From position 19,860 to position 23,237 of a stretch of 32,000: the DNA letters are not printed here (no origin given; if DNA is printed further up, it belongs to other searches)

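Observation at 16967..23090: Compact two-gene module: stand-alone Type IIG/PglX-like N6A methyltransferase translationally coupled to a PLD-nuclease/SNF2-helicase fusion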

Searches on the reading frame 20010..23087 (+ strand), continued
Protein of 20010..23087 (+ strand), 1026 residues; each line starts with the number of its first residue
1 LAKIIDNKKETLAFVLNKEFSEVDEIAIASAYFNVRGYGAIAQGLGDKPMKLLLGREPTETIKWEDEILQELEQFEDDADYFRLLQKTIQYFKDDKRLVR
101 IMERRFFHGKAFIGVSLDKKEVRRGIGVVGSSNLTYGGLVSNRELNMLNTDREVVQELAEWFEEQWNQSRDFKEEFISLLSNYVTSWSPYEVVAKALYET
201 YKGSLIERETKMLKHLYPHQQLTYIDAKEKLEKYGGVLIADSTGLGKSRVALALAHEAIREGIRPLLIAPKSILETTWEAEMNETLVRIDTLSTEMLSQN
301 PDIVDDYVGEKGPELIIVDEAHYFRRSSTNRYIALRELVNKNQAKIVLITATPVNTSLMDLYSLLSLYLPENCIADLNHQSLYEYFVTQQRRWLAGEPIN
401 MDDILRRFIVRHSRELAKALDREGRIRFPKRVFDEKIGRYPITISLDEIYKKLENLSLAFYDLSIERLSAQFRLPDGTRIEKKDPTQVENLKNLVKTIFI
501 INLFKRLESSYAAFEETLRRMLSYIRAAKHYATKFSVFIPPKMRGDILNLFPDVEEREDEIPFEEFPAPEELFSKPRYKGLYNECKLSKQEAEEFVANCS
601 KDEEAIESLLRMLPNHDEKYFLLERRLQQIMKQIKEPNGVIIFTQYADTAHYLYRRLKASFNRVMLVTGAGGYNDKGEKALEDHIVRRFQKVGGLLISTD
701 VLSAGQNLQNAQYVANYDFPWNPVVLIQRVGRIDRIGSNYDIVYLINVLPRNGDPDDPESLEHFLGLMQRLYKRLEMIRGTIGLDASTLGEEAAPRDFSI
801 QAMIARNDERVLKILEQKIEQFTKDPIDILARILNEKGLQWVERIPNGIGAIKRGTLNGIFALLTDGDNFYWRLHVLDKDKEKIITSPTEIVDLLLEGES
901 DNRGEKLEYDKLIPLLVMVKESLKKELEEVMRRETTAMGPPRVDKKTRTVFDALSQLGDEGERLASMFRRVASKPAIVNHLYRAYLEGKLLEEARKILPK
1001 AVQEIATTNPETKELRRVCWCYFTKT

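Call 46: search_dna_similar(query=window:20010-23087:+, collection=plasmids, mode=protein, max_rows=25)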
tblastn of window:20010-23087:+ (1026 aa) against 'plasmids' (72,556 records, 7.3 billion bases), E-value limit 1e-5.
Records with a match: 594; places in all: 637; records where one place covers at least 80% of the query: 21.
Best place of each record, by identity: 60-80% 1; <60% 593.
By first word of the organism name: Klebsiella 39; Rhodococcus 30; Bacillus 29; Thermus 28; Acinetobacter 22; Deinococcus 21; Listeria 20; Nostoc 19; Enterococcus 19; Escherichia 16; and 154 more.
By predicted mobility (MOB-suite, as given by PLSDB): non-mobilizable 343; conjugative 135; mobilizable 116.
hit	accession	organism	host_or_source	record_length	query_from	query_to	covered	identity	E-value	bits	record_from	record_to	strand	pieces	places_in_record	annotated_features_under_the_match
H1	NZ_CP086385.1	Deinococcus radiophilus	Harpadon nehereus,cell culture,2 Mrad ...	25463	6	914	89%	28.7%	1e-67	256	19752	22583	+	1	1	helicase-related protein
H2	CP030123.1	Brasilonema octagenarum UFV-E1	Eucalyptus grandis,mixed culture,leaves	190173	5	979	95%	26.6%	9e-69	260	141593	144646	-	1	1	helicase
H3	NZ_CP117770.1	Nostoc sp. UHCC 0926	whole organism,lichen surface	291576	5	901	87%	28.3%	7e-71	266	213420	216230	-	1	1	helicase-related protein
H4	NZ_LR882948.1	Planktothrix agardhii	-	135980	5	901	87%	27.4%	3e-66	252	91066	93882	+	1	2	SNF2-related protein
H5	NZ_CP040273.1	Nostoc sp. C052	Blasia pusilla,pure culture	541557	5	901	87%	27.3%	1e-64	247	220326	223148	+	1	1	helicase-related protein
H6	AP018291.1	Calothrix sp. NIES-4105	-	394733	5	892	87%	27.3%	2e-65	249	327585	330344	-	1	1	putative helicase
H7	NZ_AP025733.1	Nostoc cf. commune SO-36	-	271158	5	901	87%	26.9%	7e-64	245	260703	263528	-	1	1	helicase-related protein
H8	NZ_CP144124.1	Halalkalicoccus sp. CGA53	cell culture,sediment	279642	3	884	86%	27.2%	8e-54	213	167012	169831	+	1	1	helicase-related protein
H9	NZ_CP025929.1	Microcystis aeruginosa NIES-2481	cell culture,freshwater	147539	5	875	85%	27.4%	1e-64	248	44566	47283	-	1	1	helicase-related protein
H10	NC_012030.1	Halorubrum lacusprofundi ATCC 49239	-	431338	3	874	74%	29.5%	7e-40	250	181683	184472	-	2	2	helicase-related protein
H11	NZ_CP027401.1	Enterococcus faecium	Homo sapiens,blood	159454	3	829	81%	26.4%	5e-34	150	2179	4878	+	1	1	helicase-related protein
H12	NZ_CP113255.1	Levilactobacillus brevis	pure culture,Chinese sauerkraut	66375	3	829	81%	26.4%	5e-33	147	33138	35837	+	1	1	helicase-related protein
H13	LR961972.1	Enterococcus faecalis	-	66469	3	829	81%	26.4%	4e-33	147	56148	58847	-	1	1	record has no annotation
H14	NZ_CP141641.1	Enterococcus casseliflavus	Moschus berezovskii,pure culure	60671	3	829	81%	26.4%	5e-33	147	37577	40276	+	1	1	helicase-related protein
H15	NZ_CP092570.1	Enterococcus faecium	Homo sapiens,urine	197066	3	829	81%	26.2%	1e-33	149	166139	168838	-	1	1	helicase-related protein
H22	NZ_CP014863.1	Thermococcus profundus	-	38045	72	808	72%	29.2%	6e-55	217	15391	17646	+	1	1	helicase-related protein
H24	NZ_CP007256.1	Rhodococcus erythropolis R138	Hydroponic pots with potatoes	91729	25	750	71%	29.3%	2e-53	213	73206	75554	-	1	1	helicase-related protein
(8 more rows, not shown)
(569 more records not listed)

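Call 47: get_annotated_region(hit=H1, flank=7000)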
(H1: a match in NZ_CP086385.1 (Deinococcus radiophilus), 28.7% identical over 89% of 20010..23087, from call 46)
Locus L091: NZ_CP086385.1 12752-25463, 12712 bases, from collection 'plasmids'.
description: Deinococcus radiophilus strain ATCC 27603 plasmid pRadio5, complete sequence
organism: Deinococcus radiophilus (NCBI taxid 32062)
taxonomy: Bacteria; Deinococcota; Deinococci; Deinococcales; Deinococcaceae; Deinococcus; Deinococcus radiophilus
host: -; source: Harpadon nehereus,cell culture,2 Mrad irradiated Bombay duck; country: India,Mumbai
typing (MOB-suite, as given by PLSDB): non-mobilizable
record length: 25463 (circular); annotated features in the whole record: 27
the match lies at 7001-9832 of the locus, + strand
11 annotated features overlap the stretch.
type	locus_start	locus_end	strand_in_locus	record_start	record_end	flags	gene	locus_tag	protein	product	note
CDS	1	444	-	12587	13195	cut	-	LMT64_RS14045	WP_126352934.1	ParA family protein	-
CDS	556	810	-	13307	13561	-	-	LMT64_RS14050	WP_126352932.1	hypothetical protein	-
CDS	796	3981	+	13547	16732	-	-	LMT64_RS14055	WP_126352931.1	N-6 DNA methylase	GO:0006306 - DNA methylation [Evidence IEA]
CDS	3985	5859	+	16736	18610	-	-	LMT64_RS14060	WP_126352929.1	DUF262 domain-containing protein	-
CDS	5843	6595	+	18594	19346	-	-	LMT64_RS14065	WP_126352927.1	hypothetical protein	-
CDS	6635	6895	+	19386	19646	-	-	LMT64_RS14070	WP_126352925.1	hypothetical protein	-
CDS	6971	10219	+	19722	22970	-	-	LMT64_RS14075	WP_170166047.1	helicase-related protein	-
CDS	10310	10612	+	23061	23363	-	-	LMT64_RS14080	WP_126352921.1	hypothetical protein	-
CDS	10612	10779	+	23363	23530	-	-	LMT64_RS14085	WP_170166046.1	hypothetical protein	-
CDS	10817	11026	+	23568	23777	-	-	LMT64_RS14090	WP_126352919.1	hypothetical protein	-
CDS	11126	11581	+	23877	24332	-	-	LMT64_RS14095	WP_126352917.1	hypothetical protein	-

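Call 48: get_annotated_region(hit=H3, flank=7000)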
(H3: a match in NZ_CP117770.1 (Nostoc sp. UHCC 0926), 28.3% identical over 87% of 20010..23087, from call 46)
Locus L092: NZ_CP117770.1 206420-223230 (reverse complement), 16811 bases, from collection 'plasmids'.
description: Nostoc sp. UHCC 0926 plasmid pn2, complete sequence
organism: Nostoc sp. UHCC 0926 (NCBI taxid 3025190)
taxonomy: Bacteria; Cyanobacteriota; Cyanophyceae; Nostocales; Nostocaceae; Nostoc; Nostoc sp. UHCC 0926
host: -; source: whole organism,lichen surface; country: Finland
typing (MOB-suite, as given by PLSDB): non-mobilizable; replicon rep_cluster_1678; mating-pair formation MPF_T
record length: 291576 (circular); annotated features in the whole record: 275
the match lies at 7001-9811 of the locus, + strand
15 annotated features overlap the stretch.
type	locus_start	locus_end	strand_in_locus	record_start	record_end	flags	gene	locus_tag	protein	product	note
CDS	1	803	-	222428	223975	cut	-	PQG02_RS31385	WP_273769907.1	FAD-binding domain-containing protein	-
CDS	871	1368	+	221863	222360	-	-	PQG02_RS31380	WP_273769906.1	hypothetical protein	-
CDS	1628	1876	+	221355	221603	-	-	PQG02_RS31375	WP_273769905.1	helix-turn-helix transcriptional regulator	-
CDS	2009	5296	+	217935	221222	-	-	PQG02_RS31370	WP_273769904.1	TaqI-like C-terminal specificity domain-containing protein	-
CDS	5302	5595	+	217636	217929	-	-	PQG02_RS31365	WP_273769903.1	hypothetical protein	-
CDS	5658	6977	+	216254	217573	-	-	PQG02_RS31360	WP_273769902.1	hypothetical protein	-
CDS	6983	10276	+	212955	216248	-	-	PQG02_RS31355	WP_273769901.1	helicase-related protein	-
CDS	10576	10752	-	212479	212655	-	-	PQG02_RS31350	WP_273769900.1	hypothetical protein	-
CDS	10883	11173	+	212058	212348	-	-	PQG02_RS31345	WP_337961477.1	EVE domain-containing protein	-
CDS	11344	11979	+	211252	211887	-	-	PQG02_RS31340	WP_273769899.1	deoxynucleoside kinase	-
CDS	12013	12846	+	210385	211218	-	-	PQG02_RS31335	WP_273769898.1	viperin family antiviral radical SAM protein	-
CDS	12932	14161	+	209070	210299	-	-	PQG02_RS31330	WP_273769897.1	UvrD-helicase domain-containing protein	-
CDS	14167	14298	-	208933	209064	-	-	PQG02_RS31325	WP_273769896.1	hypothetical protein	-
CDS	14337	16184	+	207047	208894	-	-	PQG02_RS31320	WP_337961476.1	3'-5' exonuclease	-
CDS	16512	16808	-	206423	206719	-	-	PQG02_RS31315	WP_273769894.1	hypothetical protein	-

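Call 49: get_annotated_region(hit=H11, flank=7000)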
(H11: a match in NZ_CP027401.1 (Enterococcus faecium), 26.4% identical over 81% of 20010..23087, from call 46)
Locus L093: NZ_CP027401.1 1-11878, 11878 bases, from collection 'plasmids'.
description: Enterococcus faecium strain FDAARGOS_323 plasmid unnamed, complete sequence
organism: Enterococcus faecium (NCBI taxid 1352)
taxonomy: Bacteria; Bacillota; Bacilli; Lactobacillales; Enterococcaceae; Enterococcus; Enterococcus faecium
host: -; source: Homo sapiens,blood; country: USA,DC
typing (MOB-suite, as given by PLSDB): conjugative; replicon rep_cluster_893; relaxase MOBP,MOBT; mating-pair formation MPF_T
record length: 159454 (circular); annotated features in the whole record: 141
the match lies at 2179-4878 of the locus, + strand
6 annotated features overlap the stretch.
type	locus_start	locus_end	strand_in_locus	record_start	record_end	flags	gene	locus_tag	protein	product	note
CDS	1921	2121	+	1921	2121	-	-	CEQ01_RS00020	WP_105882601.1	helix-turn-helix transcriptional regulator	-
CDS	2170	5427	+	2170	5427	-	-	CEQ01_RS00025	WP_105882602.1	helicase-related protein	-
CDS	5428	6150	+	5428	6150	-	-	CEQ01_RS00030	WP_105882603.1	DUF4391 domain-containing protein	-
CDS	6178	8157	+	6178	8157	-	-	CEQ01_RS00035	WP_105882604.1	site-specific DNA-methyltransferase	GO:0006306 - DNA methylation [Evidence IEA]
CDS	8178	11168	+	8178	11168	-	-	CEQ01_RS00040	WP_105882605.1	DEAD/DEAH box helicase family protein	-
CDS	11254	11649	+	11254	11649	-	-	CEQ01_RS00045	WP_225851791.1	hypothetical protein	-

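Call 66: get_annotated_region(hit=H22, flank=7000)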
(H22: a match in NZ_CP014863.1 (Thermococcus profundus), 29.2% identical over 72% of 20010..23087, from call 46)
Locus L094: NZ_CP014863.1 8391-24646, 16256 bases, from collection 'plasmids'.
description: Thermococcus profundus strain DT 5432 plasmid unnamed, complete sequence
organism: Thermococcus profundus (NCBI taxid 49899)
taxonomy: Archaea; Euryarchaeota; Thermococci; Thermococcales; Thermococcaceae; Thermococcus; Thermococcus profundus
host: -; source: -; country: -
typing (MOB-suite, as given by PLSDB): non-mobilizable
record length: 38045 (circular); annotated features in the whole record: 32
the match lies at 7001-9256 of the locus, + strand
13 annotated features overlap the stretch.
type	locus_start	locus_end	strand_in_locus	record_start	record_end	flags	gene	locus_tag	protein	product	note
CDS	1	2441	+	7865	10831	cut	-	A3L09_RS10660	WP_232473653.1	DNA methyltransferase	-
CDS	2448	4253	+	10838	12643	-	-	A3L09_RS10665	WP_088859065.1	hypothetical protein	-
CDS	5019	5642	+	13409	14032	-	-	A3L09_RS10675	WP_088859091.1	hypothetical protein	-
CDS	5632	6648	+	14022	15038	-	-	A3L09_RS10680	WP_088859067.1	nucleotidyl transferase AbiEii/AbiGii toxin family protein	-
CDS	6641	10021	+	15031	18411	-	-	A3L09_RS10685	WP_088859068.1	helicase-related protein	-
CDS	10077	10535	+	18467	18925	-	-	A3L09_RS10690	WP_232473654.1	DUF365 domain-containing protein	-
CDS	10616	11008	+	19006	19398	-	-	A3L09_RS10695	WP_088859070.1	hypothetical protein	-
CDS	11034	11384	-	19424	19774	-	-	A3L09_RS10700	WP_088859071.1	hypothetical protein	-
CDS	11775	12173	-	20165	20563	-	-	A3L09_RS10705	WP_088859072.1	hypothetical protein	-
CDS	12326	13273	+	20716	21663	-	-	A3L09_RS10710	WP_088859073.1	MarR family transcriptional regulator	GO:0006355 - regulation of DNA-templated transcription [Evidence IEA]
CDS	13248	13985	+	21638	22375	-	-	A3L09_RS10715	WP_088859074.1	hypothetical protein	-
CDS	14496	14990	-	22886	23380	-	-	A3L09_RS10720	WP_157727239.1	hypothetical protein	-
CDS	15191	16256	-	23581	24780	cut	-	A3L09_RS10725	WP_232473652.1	AAA family ATPase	-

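Call 67: get_annotated_region(hit=H8, flank=7000)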
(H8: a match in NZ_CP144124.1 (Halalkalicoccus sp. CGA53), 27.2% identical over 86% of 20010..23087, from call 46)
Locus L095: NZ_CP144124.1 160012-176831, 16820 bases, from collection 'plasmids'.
description: Halalkalicoccus sp. CGA53 plasmid unnamed1, complete sequence
organism: Halalkalicoccus sp. CGA53 (NCBI taxid 3117733)
taxonomy: Archaea; Euryarchaeota; Halobacteria; Halobacteriales; Halococcaceae; Halalkalicoccus; Halalkalicoccus sp. CGA53
host: -; source: cell culture,sediment; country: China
typing (MOB-suite, as given by PLSDB): non-mobilizable
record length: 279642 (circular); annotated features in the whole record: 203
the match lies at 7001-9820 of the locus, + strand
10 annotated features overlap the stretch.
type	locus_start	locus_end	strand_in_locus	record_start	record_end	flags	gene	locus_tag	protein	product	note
CDS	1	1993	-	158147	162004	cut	-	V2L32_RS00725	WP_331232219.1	DUF3578 domain-containing protein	-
CDS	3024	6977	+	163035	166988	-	-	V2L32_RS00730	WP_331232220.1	hypothetical protein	-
CDS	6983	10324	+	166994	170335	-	-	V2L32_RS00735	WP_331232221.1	helicase-related protein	-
CDS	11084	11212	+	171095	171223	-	-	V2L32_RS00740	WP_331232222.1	hypothetical protein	-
CDS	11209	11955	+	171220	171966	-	-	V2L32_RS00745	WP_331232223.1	hypothetical protein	-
CDS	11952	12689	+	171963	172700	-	-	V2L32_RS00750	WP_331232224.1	hypothetical protein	-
CDS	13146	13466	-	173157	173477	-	-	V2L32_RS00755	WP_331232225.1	hypothetical protein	-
CDS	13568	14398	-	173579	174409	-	-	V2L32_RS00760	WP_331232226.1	hypothetical protein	-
CDS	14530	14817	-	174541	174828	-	-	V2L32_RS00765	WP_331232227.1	hypothetical protein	-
CDS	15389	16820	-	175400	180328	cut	-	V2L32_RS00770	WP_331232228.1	DUF3883 domain-containing protein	-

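Call 68: get_annotated_region(hit=H9, flank=7000)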
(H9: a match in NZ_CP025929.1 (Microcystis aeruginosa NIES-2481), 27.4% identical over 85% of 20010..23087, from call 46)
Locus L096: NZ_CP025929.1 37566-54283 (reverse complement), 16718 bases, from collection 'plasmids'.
description: Microcystis aeruginosa NIES-2481 plasmid p1, complete sequence
organism: Microcystis aeruginosa NIES-2481 (NCBI taxid 1698524)
taxonomy: Bacteria; Cyanobacteriota; Cyanophyceae; Chroococcales; Microcystaceae; Microcystis; Microcystis aeruginosa; Microcystis aeruginosa NIES-2481
host: -; source: cell culture,freshwater; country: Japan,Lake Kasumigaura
typing (MOB-suite, as given by PLSDB): non-mobilizable
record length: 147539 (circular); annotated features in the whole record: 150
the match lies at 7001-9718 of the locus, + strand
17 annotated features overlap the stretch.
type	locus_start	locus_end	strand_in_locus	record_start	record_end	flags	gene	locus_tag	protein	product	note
CDS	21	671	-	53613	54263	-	-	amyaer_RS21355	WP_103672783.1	Uma2 family endonuclease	-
CDS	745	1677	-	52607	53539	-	-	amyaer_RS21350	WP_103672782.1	ATP-binding protein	-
CDS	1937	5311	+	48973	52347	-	-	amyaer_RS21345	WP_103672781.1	N-6 DNA methylase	GO:0006306 - DNA methylation [Evidence IEA]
CDS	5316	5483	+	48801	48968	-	-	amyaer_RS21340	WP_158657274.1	hypothetical protein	-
CDS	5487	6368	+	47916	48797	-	-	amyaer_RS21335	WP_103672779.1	nucleotidyltransferase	-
CDS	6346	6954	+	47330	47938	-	-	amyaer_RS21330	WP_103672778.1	SLATT domain-containing protein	-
CDS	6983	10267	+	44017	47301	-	-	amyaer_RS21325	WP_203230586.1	helicase-related protein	-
CDS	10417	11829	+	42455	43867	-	-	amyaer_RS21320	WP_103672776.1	MotA/TolQ/ExbB proton channel family protein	-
CDS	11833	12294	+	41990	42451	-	-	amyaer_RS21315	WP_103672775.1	hypothetical protein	-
CDS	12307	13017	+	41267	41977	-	-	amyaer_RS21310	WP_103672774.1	hypothetical protein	-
CDS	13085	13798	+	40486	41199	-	-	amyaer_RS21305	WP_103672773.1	DUF559 domain-containing protein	-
CDS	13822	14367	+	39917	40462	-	-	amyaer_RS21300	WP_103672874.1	NUDIX domain-containing protein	-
CDS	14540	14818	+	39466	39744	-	-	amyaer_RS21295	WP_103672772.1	hypothetical protein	-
CDS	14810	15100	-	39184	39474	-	-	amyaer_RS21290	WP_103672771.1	HNH endonuclease signature motif containing protein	-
CDS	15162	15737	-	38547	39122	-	-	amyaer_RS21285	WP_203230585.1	GIY-YIG nuclease family protein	-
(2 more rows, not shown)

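Call 69: get_annotated_region(hit=H24, flank=7000)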
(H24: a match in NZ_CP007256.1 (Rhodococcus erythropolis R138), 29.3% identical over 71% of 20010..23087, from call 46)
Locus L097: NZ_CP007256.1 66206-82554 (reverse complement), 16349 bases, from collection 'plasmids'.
description: Rhodococcus erythropolis R138 plasmid pCRE138, complete sequence
organism: Rhodococcus erythropolis R138 (NCBI taxid 1289591)
taxonomy: Bacteria; Actinomycetota; Actinomycetes; Mycobacteriales; Nocardiaceae; Rhodococcus; Rhodococcus erythropolis; Rhodococcus erythropolis R138
host: -; source: Hydroponic pots with potatoes; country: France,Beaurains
typing (MOB-suite, as given by PLSDB): mobilizable; replicon rep_cluster_1311; relaxase MOBP
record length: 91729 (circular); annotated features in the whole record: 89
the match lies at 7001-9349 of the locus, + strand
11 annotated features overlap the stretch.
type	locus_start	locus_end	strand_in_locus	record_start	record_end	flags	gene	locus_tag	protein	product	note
CDS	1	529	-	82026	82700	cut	-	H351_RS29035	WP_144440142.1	hypothetical protein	-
CDS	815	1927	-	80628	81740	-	-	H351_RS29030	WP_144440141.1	DUF3320 domain-containing protein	-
CDS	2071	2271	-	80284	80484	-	-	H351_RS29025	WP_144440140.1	hypothetical protein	-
CDS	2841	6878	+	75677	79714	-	-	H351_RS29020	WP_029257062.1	hypothetical protein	-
CDS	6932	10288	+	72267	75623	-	-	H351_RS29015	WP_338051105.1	helicase-related protein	-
CDS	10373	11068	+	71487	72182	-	-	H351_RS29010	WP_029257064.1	TetR/AcrR family transcriptional regulator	GO:0006355 - regulation of DNA-templated transcription [Evidence IEA]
CDS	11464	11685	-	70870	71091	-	-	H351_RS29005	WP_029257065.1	hypothetical protein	-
CDS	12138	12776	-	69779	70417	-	-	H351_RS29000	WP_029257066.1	hypothetical protein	-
CDS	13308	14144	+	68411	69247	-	-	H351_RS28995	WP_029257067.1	PASTA domain-containing protein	-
CDS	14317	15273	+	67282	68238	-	-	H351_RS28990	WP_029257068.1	recombinase family protein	GO:0006310 - DNA recombination [Evidence IEA]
CDS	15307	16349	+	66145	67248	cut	-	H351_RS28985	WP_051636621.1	GIY-YIG nuclease family protein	-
